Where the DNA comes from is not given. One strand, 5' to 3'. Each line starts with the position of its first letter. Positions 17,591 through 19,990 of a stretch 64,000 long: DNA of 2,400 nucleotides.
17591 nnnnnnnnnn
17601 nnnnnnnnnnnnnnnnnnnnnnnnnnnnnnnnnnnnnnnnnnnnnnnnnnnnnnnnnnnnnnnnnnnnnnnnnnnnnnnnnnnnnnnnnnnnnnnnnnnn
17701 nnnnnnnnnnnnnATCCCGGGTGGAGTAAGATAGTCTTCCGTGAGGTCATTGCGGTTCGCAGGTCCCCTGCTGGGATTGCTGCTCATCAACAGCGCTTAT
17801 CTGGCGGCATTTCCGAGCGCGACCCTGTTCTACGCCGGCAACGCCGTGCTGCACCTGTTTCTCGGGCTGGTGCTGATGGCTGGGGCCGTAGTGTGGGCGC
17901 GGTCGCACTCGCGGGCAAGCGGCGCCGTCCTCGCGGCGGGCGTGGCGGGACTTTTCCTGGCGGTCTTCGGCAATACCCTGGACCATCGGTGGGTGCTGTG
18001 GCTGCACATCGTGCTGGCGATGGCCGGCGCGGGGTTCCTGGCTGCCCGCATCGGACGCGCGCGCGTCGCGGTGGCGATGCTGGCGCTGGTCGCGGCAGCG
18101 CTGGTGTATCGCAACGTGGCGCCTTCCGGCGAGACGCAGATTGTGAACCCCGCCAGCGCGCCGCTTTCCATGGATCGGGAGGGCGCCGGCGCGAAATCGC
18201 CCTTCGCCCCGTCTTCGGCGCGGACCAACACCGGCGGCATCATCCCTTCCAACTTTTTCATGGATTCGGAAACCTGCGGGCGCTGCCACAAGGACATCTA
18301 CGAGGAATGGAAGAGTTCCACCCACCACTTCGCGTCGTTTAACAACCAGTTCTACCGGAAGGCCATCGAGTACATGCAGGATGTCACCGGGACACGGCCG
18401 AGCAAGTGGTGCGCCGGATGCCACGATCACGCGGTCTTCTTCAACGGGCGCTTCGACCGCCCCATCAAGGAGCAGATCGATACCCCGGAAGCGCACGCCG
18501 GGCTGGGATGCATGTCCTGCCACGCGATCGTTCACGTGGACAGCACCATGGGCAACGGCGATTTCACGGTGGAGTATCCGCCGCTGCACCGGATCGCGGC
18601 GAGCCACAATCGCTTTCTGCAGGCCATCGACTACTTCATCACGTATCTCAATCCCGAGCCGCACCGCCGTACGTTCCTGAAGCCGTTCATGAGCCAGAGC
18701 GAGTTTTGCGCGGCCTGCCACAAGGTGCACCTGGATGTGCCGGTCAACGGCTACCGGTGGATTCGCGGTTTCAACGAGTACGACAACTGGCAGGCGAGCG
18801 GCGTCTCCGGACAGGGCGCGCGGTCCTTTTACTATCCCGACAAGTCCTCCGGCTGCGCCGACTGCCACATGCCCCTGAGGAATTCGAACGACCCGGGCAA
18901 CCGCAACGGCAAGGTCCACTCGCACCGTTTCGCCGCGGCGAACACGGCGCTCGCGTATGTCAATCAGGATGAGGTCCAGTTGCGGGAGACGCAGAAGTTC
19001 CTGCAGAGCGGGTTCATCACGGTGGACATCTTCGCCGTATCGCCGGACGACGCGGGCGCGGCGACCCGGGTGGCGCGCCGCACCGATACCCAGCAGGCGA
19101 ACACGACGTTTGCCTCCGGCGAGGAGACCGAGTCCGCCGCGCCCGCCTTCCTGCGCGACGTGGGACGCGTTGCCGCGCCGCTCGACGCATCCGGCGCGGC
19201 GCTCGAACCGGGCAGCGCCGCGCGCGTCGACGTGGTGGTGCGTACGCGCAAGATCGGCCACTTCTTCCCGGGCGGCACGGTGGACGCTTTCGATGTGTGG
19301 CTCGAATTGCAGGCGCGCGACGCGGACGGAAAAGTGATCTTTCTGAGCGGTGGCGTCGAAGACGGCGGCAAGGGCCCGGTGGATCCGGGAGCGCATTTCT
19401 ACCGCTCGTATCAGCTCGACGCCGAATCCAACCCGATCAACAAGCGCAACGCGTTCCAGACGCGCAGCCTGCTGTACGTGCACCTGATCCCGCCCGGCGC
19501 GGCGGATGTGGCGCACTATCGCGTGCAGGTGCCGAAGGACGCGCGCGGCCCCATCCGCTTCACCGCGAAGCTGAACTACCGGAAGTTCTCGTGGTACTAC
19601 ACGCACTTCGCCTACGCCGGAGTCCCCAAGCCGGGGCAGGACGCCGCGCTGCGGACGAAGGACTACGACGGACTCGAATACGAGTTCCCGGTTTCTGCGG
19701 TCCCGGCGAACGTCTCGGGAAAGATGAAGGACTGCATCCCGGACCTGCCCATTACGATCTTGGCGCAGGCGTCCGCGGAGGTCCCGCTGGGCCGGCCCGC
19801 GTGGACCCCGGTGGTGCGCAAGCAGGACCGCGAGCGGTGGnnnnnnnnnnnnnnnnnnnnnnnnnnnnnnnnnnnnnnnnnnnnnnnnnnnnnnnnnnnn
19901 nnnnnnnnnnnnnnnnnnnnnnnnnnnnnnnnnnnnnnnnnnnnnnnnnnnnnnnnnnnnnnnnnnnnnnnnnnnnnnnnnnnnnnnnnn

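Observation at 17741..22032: Module A: pentaheme cytochrome-TPR protein translationally coupled to an FG-GAP/ASPIC-UnbV propeller protein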

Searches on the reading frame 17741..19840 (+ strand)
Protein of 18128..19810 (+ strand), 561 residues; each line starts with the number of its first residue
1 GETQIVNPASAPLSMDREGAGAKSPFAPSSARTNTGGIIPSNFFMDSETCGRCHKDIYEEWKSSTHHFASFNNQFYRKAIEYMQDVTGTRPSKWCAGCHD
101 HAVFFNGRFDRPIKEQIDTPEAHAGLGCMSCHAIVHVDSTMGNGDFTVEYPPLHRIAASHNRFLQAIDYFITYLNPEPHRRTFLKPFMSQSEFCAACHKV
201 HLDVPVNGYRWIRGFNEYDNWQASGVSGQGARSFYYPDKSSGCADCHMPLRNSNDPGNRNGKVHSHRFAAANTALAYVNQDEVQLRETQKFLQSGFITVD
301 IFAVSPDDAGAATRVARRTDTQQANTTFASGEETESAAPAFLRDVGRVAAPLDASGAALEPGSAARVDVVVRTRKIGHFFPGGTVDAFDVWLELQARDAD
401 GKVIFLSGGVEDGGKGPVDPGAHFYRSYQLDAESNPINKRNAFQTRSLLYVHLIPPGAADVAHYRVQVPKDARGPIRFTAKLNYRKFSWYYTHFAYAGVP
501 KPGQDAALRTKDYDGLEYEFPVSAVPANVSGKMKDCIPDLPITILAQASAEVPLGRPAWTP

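Call 30: search_protein_representatives(protein=window:18128-19810:+)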
Query: 561 residues. Proteins with E-value up to 0.001 (for the whole library): 3266; up to 1e-10: 1977; up to 1e-30: 791. The best 150 are listed.
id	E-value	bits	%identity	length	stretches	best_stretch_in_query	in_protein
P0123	4.1e-224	762.2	61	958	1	3-550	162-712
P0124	1.3e-201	688.0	57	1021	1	5-554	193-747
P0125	2.5e-187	640.8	62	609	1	83-553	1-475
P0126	3.2e-172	590.9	54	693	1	4-514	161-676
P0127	1.2e-167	575.9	52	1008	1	5-554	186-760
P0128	3.6e-160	551.1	67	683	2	15-354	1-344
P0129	9.4e-160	549.8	53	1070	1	4-554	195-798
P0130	9.8e-160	549.7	55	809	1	8-473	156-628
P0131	8.7e-158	543.3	47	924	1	4-551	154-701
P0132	1.7e-157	542.3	55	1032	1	3-499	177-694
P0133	1.0e-150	519.9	46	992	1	2-547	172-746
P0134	3.2e-149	515.0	76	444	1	5-281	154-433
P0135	9.1e-149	513.5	56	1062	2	5-278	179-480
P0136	6.3e-148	510.7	50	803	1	4-498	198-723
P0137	1.8e-146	505.9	66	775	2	4-239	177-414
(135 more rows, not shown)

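Call 73: predict_structure(alignment_id=A3)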
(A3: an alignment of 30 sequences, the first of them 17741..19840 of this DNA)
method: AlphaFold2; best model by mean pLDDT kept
length: 700 residues; sequences in the alignment: 30
mean_pLDDT: 72.6   pTM: 0.71
mean pLDDT of the five models: 72.6, 69.9, 69.5, 69.6, 66.6
residues with pLDDT >= 90: 125; 70-90: 338; 50-70: 120; < 50: 117
segments of 3 or more residues with pLDDT < 50: 269-272, 325-380, 440-473, 506-516, 568-576
pLDDT, mean of each block of 10 residues (from residue 1): 73 88 80 89 92 89 93 81 86 88 80 77 68 55 61 78 85 77 73 69 82 83 75 88 85 77 63 68 72 78 72 57 46 29 29 40 45 46 58 54 82 82 85 75 36 30 32 67 88 92 56 55 95 92 84 69 51 47 69 93 95 87 91 88 84 78 87 94 88 80
secondary structure, 60 per line:
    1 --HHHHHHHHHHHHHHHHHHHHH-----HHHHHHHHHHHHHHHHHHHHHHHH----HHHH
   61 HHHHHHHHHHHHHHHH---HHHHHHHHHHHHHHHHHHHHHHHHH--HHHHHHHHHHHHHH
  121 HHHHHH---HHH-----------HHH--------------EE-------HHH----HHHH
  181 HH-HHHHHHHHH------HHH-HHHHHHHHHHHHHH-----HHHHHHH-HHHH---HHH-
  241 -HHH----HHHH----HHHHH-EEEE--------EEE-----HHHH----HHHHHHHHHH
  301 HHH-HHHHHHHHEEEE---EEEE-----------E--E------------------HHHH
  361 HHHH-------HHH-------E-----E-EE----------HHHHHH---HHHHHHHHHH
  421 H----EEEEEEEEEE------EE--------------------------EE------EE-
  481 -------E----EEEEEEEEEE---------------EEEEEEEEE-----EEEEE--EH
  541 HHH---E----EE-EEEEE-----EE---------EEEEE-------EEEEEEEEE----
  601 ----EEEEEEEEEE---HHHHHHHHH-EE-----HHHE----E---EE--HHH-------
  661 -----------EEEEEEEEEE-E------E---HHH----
elements in order (helices of 4 or more, strands of 3 or more residues): H3-23 H29-52 H57-76 H80-104 H107-126 H177-182 H184-192 H203-216 H222-228 H230-233 H249-252 H257-261 E263-266 E275-277 H283-286 H291-303 H305-312 E313-316 E320-323 H357-364 H402-407 H411-421 E426-435 E493-502 E518-526 E532-536 H540-543 E555-559 E576-580 E588-596 E605-614 H618-626 E672-681

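Call 75: fold_search(model_id=the predicted structure, library=pdb)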
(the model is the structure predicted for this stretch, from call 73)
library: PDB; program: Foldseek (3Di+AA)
matches with E <= 10: 544; with E <= 0.001: 7
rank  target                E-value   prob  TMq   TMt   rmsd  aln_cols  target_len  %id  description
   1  5ze8                  7.3e-09  1.00  0.30  0.50  13.1       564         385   14  Crystal structure of a penta-heme cytochrome c552 from Thermochromatium tepidum (released 2018-04-25)
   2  9i4z                  1.8e-04  0.97  0.10  0.12  17.0       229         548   12  Crystal structure of Thomasclavelia ramosa IgA peptidase (IgAse) active site mutant (E330-N876) (released 2025-06-25)
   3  9ekk_A                4.6e-04  0.91  0.10  0.12  17.9       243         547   11  Thomasclavelia ramosa Immunoglobulin A Protease Middle (Protease) Domain with C-terminal Domain #1 (Crystallized as Pu (released 2025-09-03)
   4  5fqe_A                4.9e-04  0.96  0.08  0.09  11.2       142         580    9  The details of glycolipid glycan hydrolysis by the structural analysis of a family 123 glycoside hydrolase from Clostr (released 2016-03-30)
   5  9qa6                  4.9e-04  0.80  0.11  0.09  22.4       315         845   11  Cryo-EM structure of Thomasclavelia ramosa IgA peptidase (IgAse) active site mutant (S32-N876) (released 2025-06-25)
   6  5fqf_A                6.8e-04  0.95  0.08  0.09  11.2       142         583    9  The details of glycolipid glycan hydrolysis by the structural analysis of a family 123 glycoside hydrolase from Clostr (released 2016-03-30)
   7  9qdh                  9.5e-04  0.69  0.10  0.12  19.9       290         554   10  Crystal structure of IgA protease (323-878) from Thomasclavelia ramosa (released 2025-07-16)
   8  5fqe_B                1.3e-03  0.94  0.08  0.10  10.9       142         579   10  The details of glycolipid glycan hydrolysis by the structural analysis of a family 123 glycoside hydrolase from Clostr (released 2016-03-30)
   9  5fqg_A                2.9e-03  0.89  0.08  0.10  14.9       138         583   12  The details of glycolipid glycan hydrolysis by the structural analysis of a family 123 glycoside hydrolase from Clostr (released 2016-03-30)
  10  5fqh_A                4.5e-03  0.96  0.09  0.10  10.7       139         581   10  The details of glycolipid glycan hydrolysis by the structural analysis of a family 123 glycoside hydrolase from Clostr (released 2016-03-30)
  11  8alz_B                6.3e-03  0.82  0.12  0.05  14.3       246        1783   10  Cryo-EM structure of ASCC3 in complex with ASC1 (released 2023-03-08)
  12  6r5p_B                9.3e-03  0.60  0.07  0.07  16.4       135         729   12  The crystal structure of Glycoside Hydrolase BglX inactive mutant D286N from P. aeruginosa in complex with glucose (released 2020-04-15)
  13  6r5p_A                1.1e-02  0.60  0.07  0.07  16.1       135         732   11  The crystal structure of Glycoside Hydrolase BglX inactive mutant D286N from P. aeruginosa in complex with glucose (released 2020-04-15)
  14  2r5o_A                1.2e-02  0.99  0.09  0.33   9.0       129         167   11  Crystal structure of the C-terminal domain of wzt (released 2007-12-25)
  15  7dco_D                1.2e-02  0.90  0.10  0.04   6.8       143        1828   12  Cryo-EM structure of the activated spliceosome (Bact complex) at an atomic resolution of 2.5 angstrom (released 2021-03-17)
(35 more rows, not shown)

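Call 77: search_solved_structures(query=window:18128-19810:+, max_evalue=1, show_alignments=3)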
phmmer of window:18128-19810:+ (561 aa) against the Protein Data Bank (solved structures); distinct sequences matched with E-value up to 1: 4.
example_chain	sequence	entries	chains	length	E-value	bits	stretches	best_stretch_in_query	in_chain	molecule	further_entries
9wt9_A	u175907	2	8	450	0.0013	21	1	9-73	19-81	Cytochrome c,Multiheme cytochrome c selenoprotein mutant (MccSep U325A) | Cytochrome c,Multiheme cytochrome c selenoprotein (MccSep)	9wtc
9wt8_A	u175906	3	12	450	0.0014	20.9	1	9-73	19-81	Cytochrome c,Multiheme cytochrome c selenoprotein (MccSep)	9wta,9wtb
5ze8_A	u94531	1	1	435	0.0039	19.4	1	45-135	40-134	cytochrome c552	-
4rkm_A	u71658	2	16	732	0.48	12.5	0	40-67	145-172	MccA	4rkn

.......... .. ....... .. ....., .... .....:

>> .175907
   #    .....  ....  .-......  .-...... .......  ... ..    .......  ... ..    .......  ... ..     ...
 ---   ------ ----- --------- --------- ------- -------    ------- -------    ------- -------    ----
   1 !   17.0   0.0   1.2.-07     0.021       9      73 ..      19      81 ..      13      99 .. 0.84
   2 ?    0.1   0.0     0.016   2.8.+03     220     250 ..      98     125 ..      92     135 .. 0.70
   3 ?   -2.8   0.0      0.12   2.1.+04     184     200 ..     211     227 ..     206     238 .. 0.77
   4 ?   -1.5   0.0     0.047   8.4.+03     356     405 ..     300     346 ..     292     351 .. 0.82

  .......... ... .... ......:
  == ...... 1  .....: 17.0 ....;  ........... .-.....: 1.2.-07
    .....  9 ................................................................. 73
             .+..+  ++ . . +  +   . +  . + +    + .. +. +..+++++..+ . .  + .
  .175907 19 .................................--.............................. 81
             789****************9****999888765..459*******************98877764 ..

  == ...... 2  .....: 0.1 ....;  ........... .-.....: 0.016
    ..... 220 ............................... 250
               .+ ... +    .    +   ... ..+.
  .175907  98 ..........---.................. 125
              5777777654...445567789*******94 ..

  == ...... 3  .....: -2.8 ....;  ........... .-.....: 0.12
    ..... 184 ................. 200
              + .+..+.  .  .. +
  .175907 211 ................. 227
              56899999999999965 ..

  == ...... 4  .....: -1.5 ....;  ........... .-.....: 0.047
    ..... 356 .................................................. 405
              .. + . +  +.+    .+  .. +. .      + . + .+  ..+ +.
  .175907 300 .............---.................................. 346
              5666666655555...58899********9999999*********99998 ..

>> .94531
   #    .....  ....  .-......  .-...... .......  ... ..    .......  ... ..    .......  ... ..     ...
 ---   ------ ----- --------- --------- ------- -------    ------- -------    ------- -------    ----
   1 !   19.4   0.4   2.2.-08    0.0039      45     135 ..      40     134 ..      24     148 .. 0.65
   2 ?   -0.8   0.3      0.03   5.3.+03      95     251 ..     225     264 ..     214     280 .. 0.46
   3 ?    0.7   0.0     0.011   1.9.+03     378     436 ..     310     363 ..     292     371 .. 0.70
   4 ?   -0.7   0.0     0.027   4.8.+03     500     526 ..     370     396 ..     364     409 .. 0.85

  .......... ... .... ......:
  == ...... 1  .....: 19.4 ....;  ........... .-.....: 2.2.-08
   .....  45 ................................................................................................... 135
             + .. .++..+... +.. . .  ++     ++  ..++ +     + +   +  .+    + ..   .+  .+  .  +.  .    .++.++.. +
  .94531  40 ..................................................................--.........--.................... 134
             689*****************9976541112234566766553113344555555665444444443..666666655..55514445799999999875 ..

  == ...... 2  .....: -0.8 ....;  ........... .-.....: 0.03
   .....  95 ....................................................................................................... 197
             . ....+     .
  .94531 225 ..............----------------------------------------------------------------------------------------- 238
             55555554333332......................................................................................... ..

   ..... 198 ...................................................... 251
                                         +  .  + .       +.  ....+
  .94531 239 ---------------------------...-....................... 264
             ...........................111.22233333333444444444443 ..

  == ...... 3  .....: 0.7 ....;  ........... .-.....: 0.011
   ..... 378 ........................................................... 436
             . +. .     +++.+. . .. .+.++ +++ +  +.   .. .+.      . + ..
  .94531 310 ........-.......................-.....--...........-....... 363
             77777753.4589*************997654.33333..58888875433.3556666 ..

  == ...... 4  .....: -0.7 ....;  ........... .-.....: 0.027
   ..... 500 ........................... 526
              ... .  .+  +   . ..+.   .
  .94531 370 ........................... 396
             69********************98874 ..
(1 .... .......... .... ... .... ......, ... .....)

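Call 83: find_related_loci(query=A3, collection=metagenome_contigs, flank=6000)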
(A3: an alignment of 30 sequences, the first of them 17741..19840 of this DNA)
Query A3 (700 aa) in metagenome_contigs; peptide patterns used: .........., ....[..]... (x = any residue, [..] = any of these).
600 stretches matched a pattern (row limit reached: there are more); 572 encode a relative of the query (tblastn E <= 1e-3); the best 80 are kept; 80 distinct loci.
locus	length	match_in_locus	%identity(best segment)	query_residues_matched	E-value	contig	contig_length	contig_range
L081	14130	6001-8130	71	3-700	0e+0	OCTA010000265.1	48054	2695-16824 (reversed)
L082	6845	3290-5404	71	17-700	0e+0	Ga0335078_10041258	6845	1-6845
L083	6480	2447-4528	71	14-700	0e+0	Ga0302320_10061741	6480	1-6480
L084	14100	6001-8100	70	11-700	0e+0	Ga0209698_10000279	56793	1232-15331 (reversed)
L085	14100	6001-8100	70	13-700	0e+0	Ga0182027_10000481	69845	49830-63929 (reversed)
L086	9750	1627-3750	66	5-700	0e+0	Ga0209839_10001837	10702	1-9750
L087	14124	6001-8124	65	5-700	0e+0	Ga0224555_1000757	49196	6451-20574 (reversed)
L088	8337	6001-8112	67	5-700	0e+0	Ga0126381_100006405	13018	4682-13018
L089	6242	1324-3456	65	2-700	0e+0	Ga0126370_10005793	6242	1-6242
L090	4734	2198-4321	64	5-700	0e+0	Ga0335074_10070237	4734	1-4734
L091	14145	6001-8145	65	2-700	0e+0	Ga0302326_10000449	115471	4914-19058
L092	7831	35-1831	74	103-700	0e+0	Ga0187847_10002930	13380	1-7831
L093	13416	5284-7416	65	2-700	0e+0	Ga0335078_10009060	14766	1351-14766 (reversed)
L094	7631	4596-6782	61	1-700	0e+0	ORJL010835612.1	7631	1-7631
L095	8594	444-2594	62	13-700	0e+0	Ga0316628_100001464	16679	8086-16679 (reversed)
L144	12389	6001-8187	51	5-700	0e+0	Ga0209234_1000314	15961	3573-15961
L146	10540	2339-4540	52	3-700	0e+0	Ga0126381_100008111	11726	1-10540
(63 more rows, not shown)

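Call 87: search_protein_families(library=pfam, proteins=[L144:8897-9175:+, L146:5572-5817:+], max_evalue=10)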
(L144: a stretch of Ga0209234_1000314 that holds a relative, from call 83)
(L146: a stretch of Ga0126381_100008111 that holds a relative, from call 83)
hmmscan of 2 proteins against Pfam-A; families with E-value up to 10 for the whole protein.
L144:8897-9175:+ (93 aa): 1 family
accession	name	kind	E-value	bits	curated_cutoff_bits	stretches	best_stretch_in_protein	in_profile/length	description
PF02627.25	CMD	-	0.14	12.6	23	1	61-93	8-40/84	Carboxymuconolactone decarboxylase family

L146:5572-5817:+ (82 aa): 1 family
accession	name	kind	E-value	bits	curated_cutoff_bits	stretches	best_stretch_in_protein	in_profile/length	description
PF18486.7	PUB_1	-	0.076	13.4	31.2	1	2-29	13-40/64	PNGase/UBA- or UBX-containing domain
